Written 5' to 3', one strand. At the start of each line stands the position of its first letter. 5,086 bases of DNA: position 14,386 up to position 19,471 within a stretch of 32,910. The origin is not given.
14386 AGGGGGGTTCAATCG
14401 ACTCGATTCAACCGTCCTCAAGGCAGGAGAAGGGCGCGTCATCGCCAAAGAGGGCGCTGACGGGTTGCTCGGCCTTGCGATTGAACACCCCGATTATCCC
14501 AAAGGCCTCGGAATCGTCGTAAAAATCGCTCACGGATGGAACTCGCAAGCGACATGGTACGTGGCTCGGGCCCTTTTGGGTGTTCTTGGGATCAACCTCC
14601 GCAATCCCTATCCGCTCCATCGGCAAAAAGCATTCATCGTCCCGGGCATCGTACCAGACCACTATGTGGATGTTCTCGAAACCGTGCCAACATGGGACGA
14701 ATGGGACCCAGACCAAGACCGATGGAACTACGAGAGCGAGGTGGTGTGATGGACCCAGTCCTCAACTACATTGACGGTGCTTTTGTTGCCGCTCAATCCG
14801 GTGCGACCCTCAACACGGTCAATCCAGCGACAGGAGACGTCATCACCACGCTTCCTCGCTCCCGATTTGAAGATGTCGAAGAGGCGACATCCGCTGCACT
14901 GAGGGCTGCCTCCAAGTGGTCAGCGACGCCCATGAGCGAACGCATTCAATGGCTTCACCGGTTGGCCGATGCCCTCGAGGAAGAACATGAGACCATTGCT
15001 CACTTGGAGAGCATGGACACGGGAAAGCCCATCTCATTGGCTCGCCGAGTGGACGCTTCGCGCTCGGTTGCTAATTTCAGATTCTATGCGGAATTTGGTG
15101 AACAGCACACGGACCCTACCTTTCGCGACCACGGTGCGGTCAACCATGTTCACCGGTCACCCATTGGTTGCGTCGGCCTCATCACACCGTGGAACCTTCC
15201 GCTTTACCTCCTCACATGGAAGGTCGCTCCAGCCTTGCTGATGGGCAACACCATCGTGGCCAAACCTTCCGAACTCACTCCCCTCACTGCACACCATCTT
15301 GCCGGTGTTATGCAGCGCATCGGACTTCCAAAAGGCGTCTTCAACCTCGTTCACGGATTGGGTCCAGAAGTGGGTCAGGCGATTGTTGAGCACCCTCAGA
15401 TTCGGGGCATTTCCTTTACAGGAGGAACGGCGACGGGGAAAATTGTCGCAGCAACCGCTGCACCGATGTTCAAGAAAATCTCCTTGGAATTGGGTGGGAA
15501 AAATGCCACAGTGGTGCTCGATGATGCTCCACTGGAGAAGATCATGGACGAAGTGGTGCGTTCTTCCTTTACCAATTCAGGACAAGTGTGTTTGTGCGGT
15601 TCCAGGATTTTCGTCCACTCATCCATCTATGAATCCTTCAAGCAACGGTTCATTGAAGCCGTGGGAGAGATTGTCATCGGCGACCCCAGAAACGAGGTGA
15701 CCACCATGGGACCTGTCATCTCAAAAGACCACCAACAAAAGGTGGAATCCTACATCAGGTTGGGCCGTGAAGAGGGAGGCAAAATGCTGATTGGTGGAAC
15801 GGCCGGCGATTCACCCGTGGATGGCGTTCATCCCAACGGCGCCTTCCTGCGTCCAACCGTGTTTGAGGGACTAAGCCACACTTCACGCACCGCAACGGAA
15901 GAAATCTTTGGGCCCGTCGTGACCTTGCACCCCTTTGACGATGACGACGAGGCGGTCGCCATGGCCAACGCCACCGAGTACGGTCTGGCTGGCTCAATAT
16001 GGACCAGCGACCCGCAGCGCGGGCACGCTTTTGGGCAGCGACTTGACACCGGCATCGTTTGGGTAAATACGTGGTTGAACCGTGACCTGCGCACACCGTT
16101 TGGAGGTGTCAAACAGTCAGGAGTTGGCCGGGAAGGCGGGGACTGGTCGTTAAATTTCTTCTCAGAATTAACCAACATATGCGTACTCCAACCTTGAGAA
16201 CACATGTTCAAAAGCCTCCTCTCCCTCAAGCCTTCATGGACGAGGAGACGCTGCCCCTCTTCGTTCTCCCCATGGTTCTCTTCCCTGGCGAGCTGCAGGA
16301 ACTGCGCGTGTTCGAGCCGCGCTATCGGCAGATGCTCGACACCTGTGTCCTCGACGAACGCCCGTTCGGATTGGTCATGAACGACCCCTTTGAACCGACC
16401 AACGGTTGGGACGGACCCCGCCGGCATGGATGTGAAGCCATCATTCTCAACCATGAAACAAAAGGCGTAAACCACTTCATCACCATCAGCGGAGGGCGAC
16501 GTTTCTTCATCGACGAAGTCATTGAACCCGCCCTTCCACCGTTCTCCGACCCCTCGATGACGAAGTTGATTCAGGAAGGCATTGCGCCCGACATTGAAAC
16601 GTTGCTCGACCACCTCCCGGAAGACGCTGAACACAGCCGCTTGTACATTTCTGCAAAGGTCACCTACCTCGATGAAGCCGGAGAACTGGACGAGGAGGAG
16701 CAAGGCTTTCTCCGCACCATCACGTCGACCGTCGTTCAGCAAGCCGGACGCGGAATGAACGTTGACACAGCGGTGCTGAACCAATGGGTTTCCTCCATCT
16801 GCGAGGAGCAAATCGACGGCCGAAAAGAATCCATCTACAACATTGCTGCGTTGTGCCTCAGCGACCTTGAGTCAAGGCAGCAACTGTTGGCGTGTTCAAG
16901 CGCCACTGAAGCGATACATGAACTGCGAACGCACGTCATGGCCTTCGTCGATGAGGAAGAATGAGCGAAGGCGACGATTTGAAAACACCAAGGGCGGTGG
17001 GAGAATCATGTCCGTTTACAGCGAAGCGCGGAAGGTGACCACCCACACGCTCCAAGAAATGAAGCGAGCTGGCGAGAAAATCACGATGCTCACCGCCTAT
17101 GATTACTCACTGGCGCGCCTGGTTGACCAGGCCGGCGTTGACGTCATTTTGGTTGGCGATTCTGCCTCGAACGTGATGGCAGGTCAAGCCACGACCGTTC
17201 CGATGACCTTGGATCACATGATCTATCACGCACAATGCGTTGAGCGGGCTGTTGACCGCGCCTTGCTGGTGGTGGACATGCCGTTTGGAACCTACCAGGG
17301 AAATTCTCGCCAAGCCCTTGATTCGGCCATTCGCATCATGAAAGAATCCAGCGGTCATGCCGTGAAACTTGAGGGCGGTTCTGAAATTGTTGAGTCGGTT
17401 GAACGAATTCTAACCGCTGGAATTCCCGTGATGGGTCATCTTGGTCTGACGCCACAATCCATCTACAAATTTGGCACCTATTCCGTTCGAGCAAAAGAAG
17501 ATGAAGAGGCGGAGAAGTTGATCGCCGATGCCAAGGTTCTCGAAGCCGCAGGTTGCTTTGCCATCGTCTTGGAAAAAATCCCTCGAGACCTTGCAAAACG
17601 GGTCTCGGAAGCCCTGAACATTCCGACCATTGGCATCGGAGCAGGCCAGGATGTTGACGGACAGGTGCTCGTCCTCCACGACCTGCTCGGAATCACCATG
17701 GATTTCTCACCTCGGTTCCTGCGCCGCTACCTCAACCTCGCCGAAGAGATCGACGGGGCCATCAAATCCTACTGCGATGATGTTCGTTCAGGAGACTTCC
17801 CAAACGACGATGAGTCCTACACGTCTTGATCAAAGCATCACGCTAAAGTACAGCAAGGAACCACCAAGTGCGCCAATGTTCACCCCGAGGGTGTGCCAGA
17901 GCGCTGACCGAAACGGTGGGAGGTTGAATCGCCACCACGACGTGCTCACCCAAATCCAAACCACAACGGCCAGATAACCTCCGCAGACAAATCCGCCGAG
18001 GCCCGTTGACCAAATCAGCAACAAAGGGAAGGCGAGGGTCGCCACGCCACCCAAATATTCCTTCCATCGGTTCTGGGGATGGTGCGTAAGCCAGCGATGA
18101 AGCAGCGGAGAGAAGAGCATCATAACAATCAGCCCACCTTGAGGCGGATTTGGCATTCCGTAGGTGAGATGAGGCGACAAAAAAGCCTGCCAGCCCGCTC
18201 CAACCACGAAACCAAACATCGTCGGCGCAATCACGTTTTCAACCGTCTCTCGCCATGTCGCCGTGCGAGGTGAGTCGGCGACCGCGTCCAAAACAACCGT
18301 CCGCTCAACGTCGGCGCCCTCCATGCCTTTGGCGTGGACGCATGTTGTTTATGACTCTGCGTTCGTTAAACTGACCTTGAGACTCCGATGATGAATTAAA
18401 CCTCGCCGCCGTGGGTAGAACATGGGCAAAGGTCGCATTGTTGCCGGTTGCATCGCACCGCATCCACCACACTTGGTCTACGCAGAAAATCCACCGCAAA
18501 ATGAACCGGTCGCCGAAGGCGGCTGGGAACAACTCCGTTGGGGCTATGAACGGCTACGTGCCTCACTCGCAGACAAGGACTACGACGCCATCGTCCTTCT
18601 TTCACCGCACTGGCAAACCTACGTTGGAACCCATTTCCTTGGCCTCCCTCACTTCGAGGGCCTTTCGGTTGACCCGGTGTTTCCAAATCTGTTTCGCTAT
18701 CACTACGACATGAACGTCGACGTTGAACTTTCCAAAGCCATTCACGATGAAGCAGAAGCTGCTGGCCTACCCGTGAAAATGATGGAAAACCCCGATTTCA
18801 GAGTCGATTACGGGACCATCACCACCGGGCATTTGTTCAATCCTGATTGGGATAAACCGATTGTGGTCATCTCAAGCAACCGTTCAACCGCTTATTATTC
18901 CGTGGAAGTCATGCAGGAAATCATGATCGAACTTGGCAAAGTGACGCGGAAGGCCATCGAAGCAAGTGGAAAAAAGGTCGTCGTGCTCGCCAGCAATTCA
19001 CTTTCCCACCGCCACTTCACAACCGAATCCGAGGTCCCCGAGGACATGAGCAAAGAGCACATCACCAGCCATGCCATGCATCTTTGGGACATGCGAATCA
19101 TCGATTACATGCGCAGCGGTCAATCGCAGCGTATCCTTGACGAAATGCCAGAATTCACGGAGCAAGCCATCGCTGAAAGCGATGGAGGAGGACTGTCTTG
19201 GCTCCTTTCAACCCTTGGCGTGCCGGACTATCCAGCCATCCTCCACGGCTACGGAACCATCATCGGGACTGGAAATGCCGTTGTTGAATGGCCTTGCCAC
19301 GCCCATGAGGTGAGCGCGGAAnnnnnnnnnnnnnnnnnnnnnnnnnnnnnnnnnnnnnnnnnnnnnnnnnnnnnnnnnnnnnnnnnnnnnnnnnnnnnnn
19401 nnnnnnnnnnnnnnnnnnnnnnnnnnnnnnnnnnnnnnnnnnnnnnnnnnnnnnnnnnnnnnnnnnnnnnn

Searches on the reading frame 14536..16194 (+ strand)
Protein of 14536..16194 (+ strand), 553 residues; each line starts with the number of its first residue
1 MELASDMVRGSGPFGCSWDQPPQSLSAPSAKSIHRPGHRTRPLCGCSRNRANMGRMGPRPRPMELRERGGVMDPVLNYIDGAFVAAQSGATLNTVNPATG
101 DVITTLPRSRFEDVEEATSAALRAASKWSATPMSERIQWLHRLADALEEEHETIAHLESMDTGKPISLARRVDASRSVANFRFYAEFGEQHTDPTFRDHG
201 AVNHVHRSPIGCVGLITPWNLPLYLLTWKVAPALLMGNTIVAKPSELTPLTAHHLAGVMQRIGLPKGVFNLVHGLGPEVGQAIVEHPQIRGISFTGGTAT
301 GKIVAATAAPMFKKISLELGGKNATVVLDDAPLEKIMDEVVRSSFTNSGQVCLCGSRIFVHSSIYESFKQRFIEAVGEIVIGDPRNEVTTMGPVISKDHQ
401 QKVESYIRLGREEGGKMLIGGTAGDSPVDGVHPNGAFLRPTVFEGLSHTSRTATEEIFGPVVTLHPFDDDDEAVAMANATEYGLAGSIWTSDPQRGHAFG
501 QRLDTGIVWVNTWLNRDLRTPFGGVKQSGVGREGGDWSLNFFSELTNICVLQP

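Call 12: search_protein_families(library=pfam, proteins=[window:14536-16194:+], max_evalue=0.001)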
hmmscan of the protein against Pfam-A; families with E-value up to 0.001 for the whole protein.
window:14536-16194:+ (553 aa): 2 families
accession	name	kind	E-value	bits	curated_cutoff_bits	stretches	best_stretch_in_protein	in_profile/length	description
PF00171.27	Aldedh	-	2e-164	548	23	1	83-547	1-460/461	Aldehyde dehydrogenase family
PF05893.19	LuxC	-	0.00016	21.1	21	1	115-377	7-260/401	Acyl-CoA reductase (LuxC)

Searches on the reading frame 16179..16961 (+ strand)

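Call 12: search_protein_families(library=pfam, proteins=[window:16179-16961:+], max_evalue=0.001)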
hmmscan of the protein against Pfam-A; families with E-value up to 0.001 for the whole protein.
window:16179-16961:+ (261 aa): 1 family
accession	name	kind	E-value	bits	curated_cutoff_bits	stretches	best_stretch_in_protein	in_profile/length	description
PF02190.22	LON_substr_bdg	-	3.8e-14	53.5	28.7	1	24-248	1-193/200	ATP-dependent protease La (LON) substrate-binding domain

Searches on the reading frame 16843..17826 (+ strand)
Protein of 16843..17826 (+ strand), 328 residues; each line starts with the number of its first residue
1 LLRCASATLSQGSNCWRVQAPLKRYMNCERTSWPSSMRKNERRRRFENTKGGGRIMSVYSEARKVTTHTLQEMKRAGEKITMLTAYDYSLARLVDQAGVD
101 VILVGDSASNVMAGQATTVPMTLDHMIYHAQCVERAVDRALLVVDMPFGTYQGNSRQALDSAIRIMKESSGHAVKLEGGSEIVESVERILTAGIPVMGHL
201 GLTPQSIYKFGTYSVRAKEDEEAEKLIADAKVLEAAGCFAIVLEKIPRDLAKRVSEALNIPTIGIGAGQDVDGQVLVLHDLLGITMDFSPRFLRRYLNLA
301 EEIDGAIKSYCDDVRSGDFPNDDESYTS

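Call 12: search_protein_families(library=pfam, proteins=[window:16843-17826:+], max_evalue=0.001)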
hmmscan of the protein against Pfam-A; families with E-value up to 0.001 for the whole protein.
window:16843-17826:+ (328 aa): 1 family
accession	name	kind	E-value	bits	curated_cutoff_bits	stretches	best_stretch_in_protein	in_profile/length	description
PF02548.21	Pantoate_transf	-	7.3e-115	383.3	28.7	1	64-321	1-258/259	Ketopantoate hydroxymethyltransferase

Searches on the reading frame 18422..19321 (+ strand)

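Call 12: search_protein_families(library=pfam, proteins=[window:18422-19321:+], max_evalue=0.001)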
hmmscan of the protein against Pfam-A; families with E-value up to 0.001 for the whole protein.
window:18422-19321:+ (300 aa): 1 family
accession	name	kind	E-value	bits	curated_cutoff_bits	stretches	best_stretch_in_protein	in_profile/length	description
PF02900.23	LigB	-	5e-23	82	26.3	1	12-261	5-238/269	Catalytic LigB subunit of aromatic ring-opening dioxygenase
